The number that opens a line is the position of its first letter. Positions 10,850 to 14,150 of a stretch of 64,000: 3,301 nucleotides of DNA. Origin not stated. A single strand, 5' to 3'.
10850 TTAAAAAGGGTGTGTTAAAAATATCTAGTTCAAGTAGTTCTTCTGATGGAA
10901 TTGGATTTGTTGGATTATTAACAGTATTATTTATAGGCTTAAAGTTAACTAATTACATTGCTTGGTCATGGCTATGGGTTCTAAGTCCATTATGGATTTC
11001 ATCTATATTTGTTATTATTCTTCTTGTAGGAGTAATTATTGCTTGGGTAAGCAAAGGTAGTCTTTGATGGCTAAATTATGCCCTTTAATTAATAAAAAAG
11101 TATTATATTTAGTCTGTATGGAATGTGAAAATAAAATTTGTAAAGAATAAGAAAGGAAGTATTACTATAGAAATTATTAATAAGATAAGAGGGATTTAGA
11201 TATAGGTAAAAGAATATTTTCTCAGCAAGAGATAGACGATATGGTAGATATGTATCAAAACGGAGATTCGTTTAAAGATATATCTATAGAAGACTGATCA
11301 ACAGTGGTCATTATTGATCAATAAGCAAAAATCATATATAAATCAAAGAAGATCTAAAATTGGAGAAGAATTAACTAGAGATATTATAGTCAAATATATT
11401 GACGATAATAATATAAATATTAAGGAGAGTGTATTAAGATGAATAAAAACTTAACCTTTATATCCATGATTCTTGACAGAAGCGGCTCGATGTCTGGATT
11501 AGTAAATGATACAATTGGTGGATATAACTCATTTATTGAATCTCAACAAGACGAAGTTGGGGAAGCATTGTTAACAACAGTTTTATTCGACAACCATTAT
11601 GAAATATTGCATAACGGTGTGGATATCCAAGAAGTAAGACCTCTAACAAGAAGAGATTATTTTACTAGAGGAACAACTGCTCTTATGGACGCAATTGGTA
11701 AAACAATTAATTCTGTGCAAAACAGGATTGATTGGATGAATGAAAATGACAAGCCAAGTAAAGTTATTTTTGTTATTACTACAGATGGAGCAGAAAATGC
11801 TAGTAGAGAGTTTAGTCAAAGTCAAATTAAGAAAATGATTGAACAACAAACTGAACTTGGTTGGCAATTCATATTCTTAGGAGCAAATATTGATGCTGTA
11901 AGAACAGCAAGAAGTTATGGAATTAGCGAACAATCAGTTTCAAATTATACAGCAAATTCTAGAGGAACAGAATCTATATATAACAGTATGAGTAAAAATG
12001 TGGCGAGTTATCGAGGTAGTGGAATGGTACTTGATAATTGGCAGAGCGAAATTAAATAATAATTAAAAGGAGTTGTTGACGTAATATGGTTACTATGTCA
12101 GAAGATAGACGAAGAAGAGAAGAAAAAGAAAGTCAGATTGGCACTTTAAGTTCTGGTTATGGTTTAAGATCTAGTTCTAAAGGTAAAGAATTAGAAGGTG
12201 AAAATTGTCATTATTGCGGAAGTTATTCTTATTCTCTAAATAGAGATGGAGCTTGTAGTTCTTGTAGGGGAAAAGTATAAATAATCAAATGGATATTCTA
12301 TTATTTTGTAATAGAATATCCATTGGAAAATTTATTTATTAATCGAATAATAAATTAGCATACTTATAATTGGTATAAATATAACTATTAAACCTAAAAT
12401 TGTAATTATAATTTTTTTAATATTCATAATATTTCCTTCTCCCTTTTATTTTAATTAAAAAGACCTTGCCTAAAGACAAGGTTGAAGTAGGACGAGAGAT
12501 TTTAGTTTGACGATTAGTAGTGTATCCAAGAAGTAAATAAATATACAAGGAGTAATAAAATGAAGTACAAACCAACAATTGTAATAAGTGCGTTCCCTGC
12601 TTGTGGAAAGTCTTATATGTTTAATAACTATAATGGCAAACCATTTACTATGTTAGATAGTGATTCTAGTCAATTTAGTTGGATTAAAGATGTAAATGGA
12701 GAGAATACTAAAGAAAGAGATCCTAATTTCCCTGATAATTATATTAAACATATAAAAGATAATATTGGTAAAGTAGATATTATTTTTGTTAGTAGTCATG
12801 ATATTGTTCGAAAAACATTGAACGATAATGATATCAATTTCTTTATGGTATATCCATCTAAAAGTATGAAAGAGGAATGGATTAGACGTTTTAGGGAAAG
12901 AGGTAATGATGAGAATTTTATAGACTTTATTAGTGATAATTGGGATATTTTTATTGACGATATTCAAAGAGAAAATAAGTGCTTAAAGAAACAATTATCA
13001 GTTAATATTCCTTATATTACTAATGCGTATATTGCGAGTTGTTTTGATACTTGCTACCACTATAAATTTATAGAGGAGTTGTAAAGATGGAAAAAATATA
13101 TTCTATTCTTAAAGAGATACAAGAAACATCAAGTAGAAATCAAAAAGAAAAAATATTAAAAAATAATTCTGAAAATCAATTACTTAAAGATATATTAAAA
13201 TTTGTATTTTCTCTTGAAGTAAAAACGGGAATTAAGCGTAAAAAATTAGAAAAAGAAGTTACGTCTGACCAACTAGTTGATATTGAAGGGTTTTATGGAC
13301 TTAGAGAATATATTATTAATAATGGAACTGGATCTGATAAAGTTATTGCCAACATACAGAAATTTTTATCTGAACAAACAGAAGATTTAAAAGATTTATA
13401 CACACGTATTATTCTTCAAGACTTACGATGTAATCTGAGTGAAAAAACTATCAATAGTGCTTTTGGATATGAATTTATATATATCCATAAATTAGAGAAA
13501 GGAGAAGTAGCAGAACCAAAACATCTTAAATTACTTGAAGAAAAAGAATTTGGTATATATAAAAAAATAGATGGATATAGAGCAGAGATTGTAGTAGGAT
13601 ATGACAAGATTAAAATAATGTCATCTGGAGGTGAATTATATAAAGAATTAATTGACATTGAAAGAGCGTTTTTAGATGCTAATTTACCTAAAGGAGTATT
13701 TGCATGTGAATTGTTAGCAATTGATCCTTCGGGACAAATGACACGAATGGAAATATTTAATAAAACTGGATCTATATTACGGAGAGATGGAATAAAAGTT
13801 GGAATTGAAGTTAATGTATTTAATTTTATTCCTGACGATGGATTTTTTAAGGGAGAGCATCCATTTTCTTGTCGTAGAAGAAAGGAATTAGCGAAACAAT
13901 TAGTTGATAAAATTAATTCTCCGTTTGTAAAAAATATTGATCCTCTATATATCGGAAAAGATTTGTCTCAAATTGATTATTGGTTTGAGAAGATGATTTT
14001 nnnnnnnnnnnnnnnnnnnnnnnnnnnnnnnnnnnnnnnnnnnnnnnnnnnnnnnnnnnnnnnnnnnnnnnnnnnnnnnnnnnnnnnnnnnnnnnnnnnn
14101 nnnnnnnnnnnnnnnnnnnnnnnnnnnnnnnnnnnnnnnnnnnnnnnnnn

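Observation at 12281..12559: Single minus-strand gene: 31-aa hydrophobic peptide with strong RBS, flanked by hairpins, in an otherwise ORF-free gap (type I toxin-antitoxin-like)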

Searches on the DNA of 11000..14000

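Call 7: search_rna_families(source=window, start=11000, end=14000, threshold=evalue, max_evalue=10)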
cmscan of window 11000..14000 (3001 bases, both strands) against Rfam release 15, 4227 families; matches with E-value up to 10: 2.
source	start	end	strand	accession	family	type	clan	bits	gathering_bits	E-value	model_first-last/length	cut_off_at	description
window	11293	11321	-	RF00181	SNORD113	Gene; snRNA; snoRNA; CD-box;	CL00069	19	36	3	1-74/74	no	Small nucleolar RNA SNORD113/SNORD114 family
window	11885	11981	+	RF01202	sn2991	Gene; snRNA; snoRNA; CD-box;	-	18.2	60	8.5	1-98/98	no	Small nucleolar RNA sn2991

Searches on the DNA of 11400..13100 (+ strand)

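Call 4: search_dna_similar(query=window:11400-13100:+, collection=phages, mode=distant, max_rows=30)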
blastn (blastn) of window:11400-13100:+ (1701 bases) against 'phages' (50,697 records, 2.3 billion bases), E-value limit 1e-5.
Records with a match: 8; places in all: 8; records where one place covers at least 80% of the query: 0.
Best place of each record, by identity: 80-90% 3; 60-80% 5.
By first word of the organism name: Tenacibaculum 3; Clostridium 2; Vibrio 1; Bacillus 1; uncultured 1.
By host as written in the record: Tenacibaculum maritimum 3; Clostridium botulinum type C strain C-Stockholm 2; Enterovibrio norvegicus 1; Bacillus pumilus 1; - 1.
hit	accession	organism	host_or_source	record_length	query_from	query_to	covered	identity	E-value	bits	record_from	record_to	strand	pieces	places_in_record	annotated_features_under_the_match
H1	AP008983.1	Clostridium phage c-st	Clostridium botulinum type C strain ...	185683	1138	1555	25%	67.1%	2e-26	127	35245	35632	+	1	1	hypothetical protein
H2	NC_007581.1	Clostridium phage c-st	Clostridium botulinum type C strain ...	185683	1138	1555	25%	67.1%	2e-26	127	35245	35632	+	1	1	hypothetical protein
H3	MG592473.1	Vibrio phage 1.101.O._10N.261.45.C6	Enterovibrio norvegicus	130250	1183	1548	22%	67.7%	3e-17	97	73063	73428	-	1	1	hypothetical protein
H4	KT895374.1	Bacillus phage vB_BpuM-BpSp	Bacillus pumilus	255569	1315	1575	15%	69.7%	2e-19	104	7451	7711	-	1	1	hypothetical protein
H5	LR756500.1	uncultured phage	metagenomic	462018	372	498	7%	74.4%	9e-11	75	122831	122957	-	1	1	record has no annotation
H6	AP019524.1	Tenacibaculum phage PTm1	Tenacibaculum maritimum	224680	1326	1390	4%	84.6%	4e-9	70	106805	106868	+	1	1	hypothetical protein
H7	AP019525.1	Tenacibaculum phage PTm5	Tenacibaculum maritimum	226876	1326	1390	4%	84.6%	4e-9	70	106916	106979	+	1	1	hypothetical protein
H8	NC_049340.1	Tenacibaculum phage PTm1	Tenacibaculum maritimum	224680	1326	1390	4%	84.6%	4e-9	70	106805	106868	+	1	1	hypothetical protein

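Call 83: search_dna_similar(query=window:12281-12559:+, collection=plasmids, mode=distant, max_evalue=0.01)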
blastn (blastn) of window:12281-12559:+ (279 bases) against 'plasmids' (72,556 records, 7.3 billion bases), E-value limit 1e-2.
Records with a match: 3; places in all: 3; records where one place covers at least 80% of the query: 0.
Best place of each record, by identity: >=99% 1; 80-90% 1; 60-80% 1.
By first word of the organism name: Candidatus 2; Enterococcus 1.
By predicted mobility (MOB-suite, as given by PLSDB): non-mobilizable 3.
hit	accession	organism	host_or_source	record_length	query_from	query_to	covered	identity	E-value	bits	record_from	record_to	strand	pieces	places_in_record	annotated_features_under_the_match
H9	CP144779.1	Candidatus Stammera capleta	insect metagenome,tissue sample,midgut ...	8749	66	156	33%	72.5%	6e-3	49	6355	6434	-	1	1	record has no annotation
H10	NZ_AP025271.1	Enterococcus faecalis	-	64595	97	139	15%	86.0%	6e-3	49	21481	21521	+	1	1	none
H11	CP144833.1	Candidatus Stammera capleta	insect metagenome,tissue sample,midgut ...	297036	128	153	9%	100.0%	6e-3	48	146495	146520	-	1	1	record has no annotation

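Call 84: search_dna_similar(query=window:12281-12559:+, collection=phages, mode=distant, max_evalue=0.01)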
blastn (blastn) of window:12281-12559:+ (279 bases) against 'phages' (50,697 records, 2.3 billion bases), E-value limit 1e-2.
No match.

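Call 88: build_rna_model(alignment_id=A5, structure=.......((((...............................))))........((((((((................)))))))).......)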
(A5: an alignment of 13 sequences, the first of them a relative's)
Model R1 built from alignment A5 (13 sequences, 93 columns); structure: as given.
model positions 79; base pairs 12; branch points 1; effective number of sequences 2.43; information 0.717 bits per position. Calibrated on 0.2 Mb of random sequence (short: E-values are rough).
structure used (alignment columns):
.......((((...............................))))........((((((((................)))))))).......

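Call 89: search_with_rna_model(model_id=R1, sources=[window, L013, L014, L016, L017, L018, L019, L020, L021, L022, L024, L027, L029, L030, L031, L032, L033, L034, L036, L037, L038, L039, L006, L007, L008], max_evalue=1)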
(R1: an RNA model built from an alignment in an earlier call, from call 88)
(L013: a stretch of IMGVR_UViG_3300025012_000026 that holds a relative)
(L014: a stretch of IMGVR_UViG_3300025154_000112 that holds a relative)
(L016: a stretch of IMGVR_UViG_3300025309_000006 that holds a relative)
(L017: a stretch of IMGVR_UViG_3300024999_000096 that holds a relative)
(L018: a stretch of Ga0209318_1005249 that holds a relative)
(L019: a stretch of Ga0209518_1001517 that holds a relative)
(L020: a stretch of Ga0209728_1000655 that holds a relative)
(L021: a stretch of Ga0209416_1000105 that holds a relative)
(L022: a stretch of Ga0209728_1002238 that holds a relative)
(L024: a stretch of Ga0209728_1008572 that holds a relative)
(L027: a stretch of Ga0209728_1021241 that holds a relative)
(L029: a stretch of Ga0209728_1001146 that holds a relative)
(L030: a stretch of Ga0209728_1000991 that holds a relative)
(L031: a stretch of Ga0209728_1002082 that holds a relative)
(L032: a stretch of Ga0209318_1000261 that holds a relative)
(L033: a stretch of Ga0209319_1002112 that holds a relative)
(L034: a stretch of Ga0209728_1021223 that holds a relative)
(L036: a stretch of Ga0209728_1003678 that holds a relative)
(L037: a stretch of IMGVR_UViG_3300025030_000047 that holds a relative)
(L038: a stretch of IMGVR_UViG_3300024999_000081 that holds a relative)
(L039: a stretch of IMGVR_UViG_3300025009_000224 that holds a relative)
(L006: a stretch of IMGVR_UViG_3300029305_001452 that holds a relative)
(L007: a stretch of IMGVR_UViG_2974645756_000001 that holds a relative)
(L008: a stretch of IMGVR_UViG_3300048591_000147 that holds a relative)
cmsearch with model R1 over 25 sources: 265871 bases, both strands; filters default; matches with E-value up to 1: 24.
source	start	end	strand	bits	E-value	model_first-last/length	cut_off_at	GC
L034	798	876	-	99.2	2.6e-19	1-79/79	no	0.35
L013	386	464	+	98.1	4.6e-19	1-79/79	no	0.38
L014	7689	7767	-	98.1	4.6e-19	1-79/79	no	0.38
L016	987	1065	+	98.1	4.6e-19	1-79/79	no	0.38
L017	2335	2412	-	96.5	1.1e-18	1-79/79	no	0.38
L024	2291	2370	-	95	2.3e-18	1-79/79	no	0.38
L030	1592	1670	+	94.7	2.7e-18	1-79/79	no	0.35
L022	92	170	-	94.1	3.6e-18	1-79/79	no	0.34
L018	4439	4515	+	93.9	4.1e-18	1-79/79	no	0.39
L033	4006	4082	-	93.7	4.5e-18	1-79/79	no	0.39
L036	599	676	+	92.3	9.4e-18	1-79/79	no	0.38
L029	1974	2050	-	89.2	4.6e-17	1-79/79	no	0.35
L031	3785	3866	-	85.4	3.3e-16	1-79/79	no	0.32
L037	431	510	-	85.2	3.6e-16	1-79/79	no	0.34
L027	171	249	-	82.8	1.2e-15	1-79/79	no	0.43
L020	6495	6573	+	80.5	4.2e-15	1-79/79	no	0.39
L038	368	445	-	79.3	7.8e-15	1-79/79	no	0.33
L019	2520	2610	-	75.5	5.6e-14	1-79/79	no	0.31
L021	3183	3273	+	75.5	5.6e-14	1-79/79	no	0.31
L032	5344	5434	-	75.5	5.6e-14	1-79/79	no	0.31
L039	1426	1505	-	75.3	6e-14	1-79/79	no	0.36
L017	1986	2046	-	17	0.78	1-79/79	no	0.26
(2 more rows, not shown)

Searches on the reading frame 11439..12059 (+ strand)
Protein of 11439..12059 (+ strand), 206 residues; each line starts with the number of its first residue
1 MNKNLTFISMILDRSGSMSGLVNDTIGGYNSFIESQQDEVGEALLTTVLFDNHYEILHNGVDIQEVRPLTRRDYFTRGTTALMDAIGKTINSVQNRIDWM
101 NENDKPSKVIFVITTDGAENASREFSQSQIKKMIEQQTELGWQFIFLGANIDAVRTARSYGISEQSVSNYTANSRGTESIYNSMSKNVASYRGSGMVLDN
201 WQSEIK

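Call 8: search_protein_families(library=pfam, proteins=[window:11439-12059:+], max_evalue=10)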
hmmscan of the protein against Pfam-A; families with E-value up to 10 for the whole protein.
window:11439-12059:+ (206 aa): 4 families
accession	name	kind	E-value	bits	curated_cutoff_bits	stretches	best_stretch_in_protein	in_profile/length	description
PF05738.19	Cna_B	-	0.044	14.7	22.3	1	101-182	13-86/87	Cna protein B-type domain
PF14210.11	DUF4322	-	0.087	13.2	27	1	157-171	50-64/66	Domain of unknown function (DUF4322)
PF17151.10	CHASE7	-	0.11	12.5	27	1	127-187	59-114/187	Periplasmic sensor domain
PF16146.10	DUF4854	-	0.2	12.5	28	1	80-125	57-102/102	Domain of unknown function (DUF4854)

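Call 9: search_protein_families(library=phrogs, proteins=[window:11439-12059:+], max_evalue=10)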
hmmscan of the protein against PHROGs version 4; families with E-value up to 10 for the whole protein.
window:11439-12059:+ (206 aa): 6 families
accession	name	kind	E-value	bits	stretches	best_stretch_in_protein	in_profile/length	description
phrog_7371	-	unknown function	3.9e-62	210.5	1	2-196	3-187/204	-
phrog_26613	-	unknown function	2.3e-10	41.3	1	5-188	12-202/345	-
phrog_5359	-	unknown function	2.3e-06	28.3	1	8-150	30-179/229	-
phrog_459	-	other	0.035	13.9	2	89-188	535-628/736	peptidase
phrog_25494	-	unknown function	0.12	13.5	1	110-138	30-59/66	-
phrog_12411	-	unknown function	0.18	12.9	1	64-83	56-75/80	-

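Call 11: find_related_loci(query=window:11439-12059:+, collection=viral_contigs, flank=3000)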
Query window:11439-12059:+ (206 aa) in viral_contigs; peptide patterns used: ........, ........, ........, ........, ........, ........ (x = any residue, [..] = any of these).
6 stretches matched a pattern, but none encodes a relative of the query by tblastn (E <= 1e-3).

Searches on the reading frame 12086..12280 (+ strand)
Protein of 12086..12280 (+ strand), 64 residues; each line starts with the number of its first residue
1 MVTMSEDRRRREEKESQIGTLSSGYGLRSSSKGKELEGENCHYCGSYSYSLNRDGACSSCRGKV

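Call 8: search_protein_families(library=pfam, proteins=[window:12086-12280:+], max_evalue=10)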
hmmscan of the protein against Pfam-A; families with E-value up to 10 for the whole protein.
window:12086-12280:+ (64 aa): 1 family
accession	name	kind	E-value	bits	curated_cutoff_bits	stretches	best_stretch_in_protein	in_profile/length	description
PF12587.13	DUF3761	-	0.066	14.1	29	1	44-62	59-77/82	Protein of unknown function (DUF3761)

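Call 9: search_protein_families(library=phrogs, proteins=[window:12086-12280:+], max_evalue=10)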
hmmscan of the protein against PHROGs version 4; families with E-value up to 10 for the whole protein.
window:12086-12280:+ (64 aa): 2 families
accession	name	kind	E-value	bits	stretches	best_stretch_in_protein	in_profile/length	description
phrog_32014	-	unknown function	0.42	11.6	1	5-25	146-166/173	-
phrog_18534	-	unknown function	0.54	11.4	1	32-62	12-41/52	-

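Call 16: find_encoding_contigs(protein=window:12086-12280:+, flank=4000, max_places=10)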
Protein window:12086-12280:+ (64 aa): 10 contigs read that carry it; 3 places shown.
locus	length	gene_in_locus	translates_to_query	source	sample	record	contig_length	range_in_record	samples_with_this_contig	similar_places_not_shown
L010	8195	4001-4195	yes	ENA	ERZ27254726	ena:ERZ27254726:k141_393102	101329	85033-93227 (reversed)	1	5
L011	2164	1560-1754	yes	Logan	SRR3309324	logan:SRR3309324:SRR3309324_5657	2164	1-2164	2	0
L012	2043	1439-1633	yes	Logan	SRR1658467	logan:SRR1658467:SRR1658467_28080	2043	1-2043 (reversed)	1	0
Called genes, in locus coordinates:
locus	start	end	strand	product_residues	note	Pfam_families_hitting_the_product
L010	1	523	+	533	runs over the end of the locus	PF26675:DUF8224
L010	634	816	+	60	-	-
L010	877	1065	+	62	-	-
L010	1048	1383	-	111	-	-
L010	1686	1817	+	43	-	-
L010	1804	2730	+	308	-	PF01145:Band_7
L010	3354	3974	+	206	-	-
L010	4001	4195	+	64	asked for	-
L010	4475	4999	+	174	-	-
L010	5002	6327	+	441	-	PF01068:DNA_ligase_A_M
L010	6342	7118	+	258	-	-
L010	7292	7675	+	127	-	PF01661:Macro (weak)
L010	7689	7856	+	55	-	PF05406:WGR (weak)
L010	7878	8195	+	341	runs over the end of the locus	PF00644:PARP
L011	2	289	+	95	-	?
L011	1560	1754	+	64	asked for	-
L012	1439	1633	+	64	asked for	-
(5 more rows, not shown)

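Call 29: find_homologous_proteins(query=window:12086-12280:+, max_evalue=0.01)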
Query window:12086-12280:+ (64 aa): 1 proteins with E <= 0.01 among 1 candidates.
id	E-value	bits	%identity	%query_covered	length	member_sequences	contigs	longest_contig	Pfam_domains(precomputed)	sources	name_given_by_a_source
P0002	4.1e-34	132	100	100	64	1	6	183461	-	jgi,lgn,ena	-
